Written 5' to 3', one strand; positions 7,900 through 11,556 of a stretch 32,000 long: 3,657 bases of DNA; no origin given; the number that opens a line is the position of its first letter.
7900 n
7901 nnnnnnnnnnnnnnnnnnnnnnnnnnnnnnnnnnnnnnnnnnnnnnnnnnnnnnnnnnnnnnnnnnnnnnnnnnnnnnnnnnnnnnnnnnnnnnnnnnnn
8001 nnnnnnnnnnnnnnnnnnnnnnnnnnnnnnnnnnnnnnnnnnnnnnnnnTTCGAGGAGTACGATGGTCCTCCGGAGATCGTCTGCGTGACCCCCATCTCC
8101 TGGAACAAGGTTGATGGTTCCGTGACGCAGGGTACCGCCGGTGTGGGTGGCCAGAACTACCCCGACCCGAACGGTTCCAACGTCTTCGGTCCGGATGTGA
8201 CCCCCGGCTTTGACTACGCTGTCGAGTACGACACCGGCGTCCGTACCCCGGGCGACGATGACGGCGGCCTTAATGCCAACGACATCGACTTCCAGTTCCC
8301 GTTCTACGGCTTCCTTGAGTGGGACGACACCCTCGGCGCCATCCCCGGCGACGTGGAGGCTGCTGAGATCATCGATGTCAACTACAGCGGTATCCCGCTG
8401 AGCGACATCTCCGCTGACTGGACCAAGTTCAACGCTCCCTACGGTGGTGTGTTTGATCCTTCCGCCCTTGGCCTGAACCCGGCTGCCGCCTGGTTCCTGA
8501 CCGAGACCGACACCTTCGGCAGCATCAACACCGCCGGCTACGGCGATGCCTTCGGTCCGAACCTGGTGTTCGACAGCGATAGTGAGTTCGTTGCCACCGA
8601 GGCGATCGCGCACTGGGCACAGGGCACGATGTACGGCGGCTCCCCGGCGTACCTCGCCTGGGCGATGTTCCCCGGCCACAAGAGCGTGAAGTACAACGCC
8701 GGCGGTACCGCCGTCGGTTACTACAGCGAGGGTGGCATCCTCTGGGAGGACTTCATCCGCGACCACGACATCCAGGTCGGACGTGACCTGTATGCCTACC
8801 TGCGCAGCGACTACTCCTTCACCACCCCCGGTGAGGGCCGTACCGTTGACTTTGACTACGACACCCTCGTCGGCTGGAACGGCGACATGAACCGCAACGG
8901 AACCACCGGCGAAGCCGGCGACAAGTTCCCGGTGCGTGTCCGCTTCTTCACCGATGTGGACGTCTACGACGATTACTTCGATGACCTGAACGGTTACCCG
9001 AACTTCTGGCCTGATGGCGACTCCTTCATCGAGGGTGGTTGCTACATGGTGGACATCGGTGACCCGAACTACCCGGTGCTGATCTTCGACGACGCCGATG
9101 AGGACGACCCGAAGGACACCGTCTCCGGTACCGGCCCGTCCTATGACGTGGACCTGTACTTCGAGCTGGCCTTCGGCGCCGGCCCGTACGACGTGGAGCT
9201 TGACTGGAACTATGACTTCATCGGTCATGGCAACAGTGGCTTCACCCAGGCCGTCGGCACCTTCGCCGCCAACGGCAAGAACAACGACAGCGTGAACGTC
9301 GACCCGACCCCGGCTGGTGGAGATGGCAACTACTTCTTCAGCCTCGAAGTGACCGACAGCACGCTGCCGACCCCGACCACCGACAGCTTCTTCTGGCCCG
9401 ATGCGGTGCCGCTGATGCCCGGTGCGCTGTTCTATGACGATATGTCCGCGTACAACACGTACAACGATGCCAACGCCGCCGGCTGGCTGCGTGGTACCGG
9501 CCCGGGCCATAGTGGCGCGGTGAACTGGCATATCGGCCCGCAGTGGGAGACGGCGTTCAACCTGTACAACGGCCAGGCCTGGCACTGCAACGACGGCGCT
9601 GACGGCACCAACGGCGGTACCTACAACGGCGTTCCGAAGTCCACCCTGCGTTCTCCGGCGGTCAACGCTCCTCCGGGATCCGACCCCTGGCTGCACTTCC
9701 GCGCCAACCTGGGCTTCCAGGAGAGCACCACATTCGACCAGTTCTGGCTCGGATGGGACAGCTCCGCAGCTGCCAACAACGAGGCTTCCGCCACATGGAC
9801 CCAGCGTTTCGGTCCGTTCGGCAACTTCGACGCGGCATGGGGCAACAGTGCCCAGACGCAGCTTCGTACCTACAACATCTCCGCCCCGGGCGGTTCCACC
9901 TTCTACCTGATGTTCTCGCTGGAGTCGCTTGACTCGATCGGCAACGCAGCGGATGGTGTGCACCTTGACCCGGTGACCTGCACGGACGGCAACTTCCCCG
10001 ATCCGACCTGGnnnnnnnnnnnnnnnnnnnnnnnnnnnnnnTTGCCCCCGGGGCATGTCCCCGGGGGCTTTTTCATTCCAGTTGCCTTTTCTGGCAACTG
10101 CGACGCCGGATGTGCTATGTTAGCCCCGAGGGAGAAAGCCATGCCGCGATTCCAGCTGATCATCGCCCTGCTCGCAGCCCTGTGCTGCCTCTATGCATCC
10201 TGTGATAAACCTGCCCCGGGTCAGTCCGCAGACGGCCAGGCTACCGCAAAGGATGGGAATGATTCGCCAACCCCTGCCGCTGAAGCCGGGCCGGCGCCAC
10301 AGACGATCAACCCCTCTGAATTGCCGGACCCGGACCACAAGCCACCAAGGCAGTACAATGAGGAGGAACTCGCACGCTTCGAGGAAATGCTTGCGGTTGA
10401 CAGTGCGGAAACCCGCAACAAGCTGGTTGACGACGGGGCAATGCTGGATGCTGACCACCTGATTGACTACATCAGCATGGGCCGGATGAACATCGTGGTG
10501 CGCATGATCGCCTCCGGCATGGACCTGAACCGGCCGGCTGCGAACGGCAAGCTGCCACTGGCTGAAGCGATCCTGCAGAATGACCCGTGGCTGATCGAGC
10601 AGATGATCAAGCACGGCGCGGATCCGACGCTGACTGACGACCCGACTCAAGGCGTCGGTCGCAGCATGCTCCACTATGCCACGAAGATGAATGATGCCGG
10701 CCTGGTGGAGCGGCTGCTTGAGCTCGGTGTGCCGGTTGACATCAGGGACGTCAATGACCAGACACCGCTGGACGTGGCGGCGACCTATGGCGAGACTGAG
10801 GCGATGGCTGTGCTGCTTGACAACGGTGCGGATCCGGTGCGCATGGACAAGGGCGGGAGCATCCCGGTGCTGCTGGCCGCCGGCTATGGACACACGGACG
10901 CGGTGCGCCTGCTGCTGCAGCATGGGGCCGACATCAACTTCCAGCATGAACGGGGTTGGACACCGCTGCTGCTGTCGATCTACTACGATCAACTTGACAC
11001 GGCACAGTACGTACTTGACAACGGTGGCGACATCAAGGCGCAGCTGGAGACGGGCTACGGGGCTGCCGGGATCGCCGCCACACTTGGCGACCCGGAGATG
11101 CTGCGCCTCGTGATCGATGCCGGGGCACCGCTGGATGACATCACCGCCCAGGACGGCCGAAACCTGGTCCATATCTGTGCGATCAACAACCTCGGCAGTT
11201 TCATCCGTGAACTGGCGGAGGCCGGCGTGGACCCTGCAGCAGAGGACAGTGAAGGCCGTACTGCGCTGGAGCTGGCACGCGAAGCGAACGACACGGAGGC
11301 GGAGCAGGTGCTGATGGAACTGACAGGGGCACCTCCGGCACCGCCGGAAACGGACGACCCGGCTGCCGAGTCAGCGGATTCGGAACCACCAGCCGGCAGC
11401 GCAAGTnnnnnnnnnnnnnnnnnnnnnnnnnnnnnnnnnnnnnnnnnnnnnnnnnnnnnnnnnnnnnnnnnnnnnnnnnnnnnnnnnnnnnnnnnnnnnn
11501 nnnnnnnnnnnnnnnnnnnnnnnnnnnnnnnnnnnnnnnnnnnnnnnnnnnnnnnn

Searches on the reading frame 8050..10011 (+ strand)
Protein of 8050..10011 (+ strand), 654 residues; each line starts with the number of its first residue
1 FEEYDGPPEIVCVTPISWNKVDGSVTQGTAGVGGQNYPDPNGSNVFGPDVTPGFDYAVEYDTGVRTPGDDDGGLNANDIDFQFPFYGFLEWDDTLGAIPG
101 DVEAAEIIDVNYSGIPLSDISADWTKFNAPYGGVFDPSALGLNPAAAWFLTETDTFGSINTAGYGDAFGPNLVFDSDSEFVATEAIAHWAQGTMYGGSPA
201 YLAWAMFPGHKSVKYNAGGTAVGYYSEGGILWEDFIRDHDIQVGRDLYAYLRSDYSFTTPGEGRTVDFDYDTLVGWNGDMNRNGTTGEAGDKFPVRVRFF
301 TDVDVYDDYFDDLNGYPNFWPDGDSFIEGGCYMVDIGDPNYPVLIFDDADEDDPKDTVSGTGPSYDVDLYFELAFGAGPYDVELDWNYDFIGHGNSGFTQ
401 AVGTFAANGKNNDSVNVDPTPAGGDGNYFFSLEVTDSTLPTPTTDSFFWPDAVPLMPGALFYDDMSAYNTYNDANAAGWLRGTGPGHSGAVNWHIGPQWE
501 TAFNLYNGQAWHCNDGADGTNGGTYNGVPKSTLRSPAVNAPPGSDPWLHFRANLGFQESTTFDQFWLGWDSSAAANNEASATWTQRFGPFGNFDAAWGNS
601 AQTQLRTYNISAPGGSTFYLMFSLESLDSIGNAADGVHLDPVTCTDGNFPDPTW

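Call 64: predict_structure(alignment_id=A3)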
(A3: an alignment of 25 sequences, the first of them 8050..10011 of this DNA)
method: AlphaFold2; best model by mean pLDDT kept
length: 654 residues; sequences in the alignment: 25
mean_pLDDT: 69.2   pTM: 0.57
mean pLDDT of the five models: 69.2, 68.2, 68.1, 66.9, 65.0
residues with pLDDT >= 90: 103; 70-90: 246; 50-70: 149; < 50: 156
segments of 3 or more residues with pLDDT < 50: 47-78, 315-318, 458-528, 559-563, 573-586, 589-601, 630-636, 652-654
pLDDT, mean of each block of 10 residues (from residue 1): 71 92 90 78 58 39 39 47 85 74 86 78 75 78 86 84 83 91 87 72 84 79 83 83 56 58 80 86 86 86 67 50 70 90 88 81 85 88 96 94 92 95 89 87 88 68 36 39 34 37 39 44 46 56 60 52 56 46 49 39 56 57 56 47 53 44
secondary structure, 60 per line:
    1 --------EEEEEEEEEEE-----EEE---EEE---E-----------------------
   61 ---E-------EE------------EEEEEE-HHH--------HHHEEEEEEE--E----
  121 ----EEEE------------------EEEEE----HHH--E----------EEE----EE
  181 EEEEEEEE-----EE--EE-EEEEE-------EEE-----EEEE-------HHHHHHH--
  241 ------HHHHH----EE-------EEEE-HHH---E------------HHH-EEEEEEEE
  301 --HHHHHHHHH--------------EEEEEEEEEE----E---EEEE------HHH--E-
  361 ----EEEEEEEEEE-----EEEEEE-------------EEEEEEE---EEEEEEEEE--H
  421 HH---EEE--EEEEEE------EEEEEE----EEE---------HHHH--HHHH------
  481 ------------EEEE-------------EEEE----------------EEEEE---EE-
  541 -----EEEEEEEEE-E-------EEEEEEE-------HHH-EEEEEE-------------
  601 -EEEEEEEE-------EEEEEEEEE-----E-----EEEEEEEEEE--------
elements in order (helices of 4 or more, strands of 3 or more residues): E9-19 E25-27 E31-33 E86-91 E107-113 E125-128 E147-151 E172-174 E179-188 E201-205 E213-215 E221-224 H232-238 H247-251 E265-268 E293-300 H303-311 E326-335 E344-347 E365-374 E380-385 E399-405 E409-417 E426-428 E431-436 E443-448 E453-455 H465-468 H471-474 E493-496 E510-513 E530-534 E546-554 E564-570 E582-587 E602-609 E617-625 E637-646

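Call 70: fold_search(model_id=the predicted structure, library=pdb)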
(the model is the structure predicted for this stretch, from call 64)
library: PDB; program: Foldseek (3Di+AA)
matches with E <= 10: 1364; with E <= 0.001: 18
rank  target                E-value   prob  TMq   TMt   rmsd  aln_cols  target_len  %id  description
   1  7biz_A                2.2e-04  0.51  0.12  0.14  23.2       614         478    7  Structure of a B12 binding lipoprotein from Bacteroides thetaiotaomicron (released 2022-03-02)
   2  8xer_A                2.2e-04  0.33  0.13  0.10  27.7       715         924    9  Cryo-EM structure of integrin ITGAV, ITGB3 and Cilengitide TFA complex, conformation 1 (released 2024-12-18)
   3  7uac_H                3.2e-04  1.00  0.16  0.19   7.7       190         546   16  Human pro-meprin alpha (zymogen state) (released 2022-11-02)
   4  8w7n                  4.0e-04  0.63  0.11  0.08  19.4       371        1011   11  Crystal structure of the in-cell Cry1Aa purified from Bacillus thuringiensis (released 2024-03-06)
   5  8wa2_A                4.0e-04  0.51  0.16  0.07  34.9       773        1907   11  cryo-EM structure of native mastigonemes isolated from Chlamydomonas reinhardtii at 3.0 angstrom resolution (released 2024-04-10)
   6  4gwm_B                4.3e-04  1.00  0.16  0.18   6.1       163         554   16  Crystal structure of human promeprin beta (released 2012-09-19)
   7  8hcj_C                4.3e-04  0.75  0.13  0.18  24.4       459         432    8  Structure of GH43 family enzyme, Xylan 1, 4 Beta- xylosidase from pseudopedobacter saltans (released 2023-11-15)
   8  8wa2_D                4.5e-04  0.44  0.14  0.07  29.2       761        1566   12  cryo-EM structure of native mastigonemes isolated from Chlamydomonas reinhardtii at 3.0 angstrom resolution (released 2024-04-10)
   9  5b4x_C                5.6e-04  0.89  0.14  0.14  24.8       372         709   12  Crystal structure of the ApoER2 ectodomain in complex with the Reelin R56 fragment (released 2017-04-26)
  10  2zai_A                5.6e-04  0.44  0.08  0.11  25.6       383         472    9  Crystal structure of the soluble domain of STT3 from P. furiosus (released 2007-12-11)
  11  8hcj_A                6.2e-04  0.72  0.13  0.19  24.0       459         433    9  Structure of GH43 family enzyme, Xylan 1, 4 Beta- xylosidase from pseudopedobacter saltans (released 2023-11-15)
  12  2zai_B                6.2e-04  0.47  0.08  0.10  24.5       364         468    9  Crystal structure of the soluble domain of STT3 from P. furiosus (released 2007-12-11)
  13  7uaf_D                6.9e-04  1.00  0.16  0.19   7.0       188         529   16  Human meprin alpha inhibitory complex with compound 10d (N~3~,N~3~-bis[(2H-1,3-benzodioxol-5-yl)methyl]-N-hydroxy-beta (released 2022-11-02)
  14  8xcj_F                6.9e-04  0.63  0.15  0.22  29.6       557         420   11  Open State of central tail fiber of bacteriophage lambda upon binding to LamB (gpJ713-LamB complex) (released 2024-05-01)
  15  3nru_L                7.7e-04  1.00  0.13  0.46   6.9       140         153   11  Ligand binding domain of EPHA7 (released 2010-12-08)
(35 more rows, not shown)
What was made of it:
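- Tried and rejected: It gave partial hits to MAM and Eph ligand-binding jelly rolls with probability 1.0 (calls 64, 70).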

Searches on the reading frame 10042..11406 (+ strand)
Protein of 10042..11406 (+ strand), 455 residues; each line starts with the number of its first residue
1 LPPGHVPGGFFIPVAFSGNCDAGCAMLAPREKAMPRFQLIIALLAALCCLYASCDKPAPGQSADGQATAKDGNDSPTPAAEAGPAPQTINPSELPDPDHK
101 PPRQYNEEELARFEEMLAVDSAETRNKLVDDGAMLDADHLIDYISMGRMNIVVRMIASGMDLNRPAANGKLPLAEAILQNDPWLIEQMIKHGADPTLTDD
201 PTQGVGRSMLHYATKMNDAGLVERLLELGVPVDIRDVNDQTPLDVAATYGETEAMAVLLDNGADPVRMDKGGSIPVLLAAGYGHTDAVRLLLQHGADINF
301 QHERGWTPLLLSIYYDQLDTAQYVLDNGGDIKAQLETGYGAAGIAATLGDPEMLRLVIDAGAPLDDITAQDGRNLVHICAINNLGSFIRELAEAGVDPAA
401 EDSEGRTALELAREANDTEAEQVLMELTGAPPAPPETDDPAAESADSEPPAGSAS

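Call 6: search_protein_families(library=pfam, proteins=[window:10042-11406:+], max_evalue=0.01)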
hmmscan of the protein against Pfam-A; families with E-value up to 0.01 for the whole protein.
window:10042-11406:+ (455 aa): 6 families
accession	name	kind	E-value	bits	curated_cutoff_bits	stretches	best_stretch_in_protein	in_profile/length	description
PF12796.13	Ank_2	-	2e-37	128.1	27.3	3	270-333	27-88/90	Ankyrin repeats (3 copies)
PF13606.12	Ank_3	-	2.8e-28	94.9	22.3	1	277-299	7-29/30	Ankyrin repeat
PF00023.36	Ank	-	2e-27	94.2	21.1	2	273-301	3-31/33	Ankyrin repeat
PF13637.12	Ank_4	-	1.8e-23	82.5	22.7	2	279-324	4-49/50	Ankyrin repeats (many copies)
PF13857.12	Ank_5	-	4.5e-21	75.1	27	4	258-309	1-53/56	Ankyrin repeats (many copies)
PF24521.3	Ank_KRIT1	-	8.6e-07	29.2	80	1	209-295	21-108/149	KRIT1 ankyrin-repeats domain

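Call 27: search_protein_families(library=ncbifam, proteins=[window:10138-11406:+], max_evalue=1)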
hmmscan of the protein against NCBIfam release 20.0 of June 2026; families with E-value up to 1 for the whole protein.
window:10138-11406:+ (423 aa): 10 families
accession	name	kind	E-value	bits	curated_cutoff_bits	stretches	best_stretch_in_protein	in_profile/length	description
NF041931.2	MzaA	equivalog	2.6e-23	82.8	800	3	247-339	9-102/726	MZA anti-phage system associated sigma-70 family RNA polymerase sigma factor MzaA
NF043029.1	T4SS_AnkY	equivalog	1.6e-20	73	600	5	172-246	456-530/543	Dot/Icm T4SS effector AnkY/LegA9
NF043023.1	T4SS_AnkH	equivalog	1e-18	67.3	600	4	184-269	42-127/467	Dot/Icm T4SS effector AnkH/LegA3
NF043028.1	T4SS_AnkX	equivalog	1e-17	63.7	1400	3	102-232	546-677/938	Dot/Icm T4SS effector AnkN/AnkX/LegA8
NF043022.1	T4SS_AnkG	equivalog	7.4e-12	44.8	500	1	177-280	299-406/455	Dot/Icm T4SS effector AnkG/AnkZ/LegA7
NF043021.1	T4SS_AnkF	equivalog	1.5e-06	26.8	1000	2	246-389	591-682/917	Dot/Icm T4SS effector AnkF/LegA14/Ceg31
NF043019.1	T4SS_AnkC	equivalog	0.00011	21.3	450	1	125-232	115-226/459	Dot/Icm T4SS effector AnkC/LegA12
TIGR00870.1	trp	subfamily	0.00043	18.5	498.75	1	206-279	130-217/747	transient-receptor-potential calcium channel protein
NF043024.1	T4SS_AnkI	equivalog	0.014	14.2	550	1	243-281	244-283/439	Dot/Icm T4SS effector AnkI/LegAS4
NF038106.1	gamma_NF038106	equivalog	0.12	12.6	50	1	349-385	45-81/93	PA4642 family protein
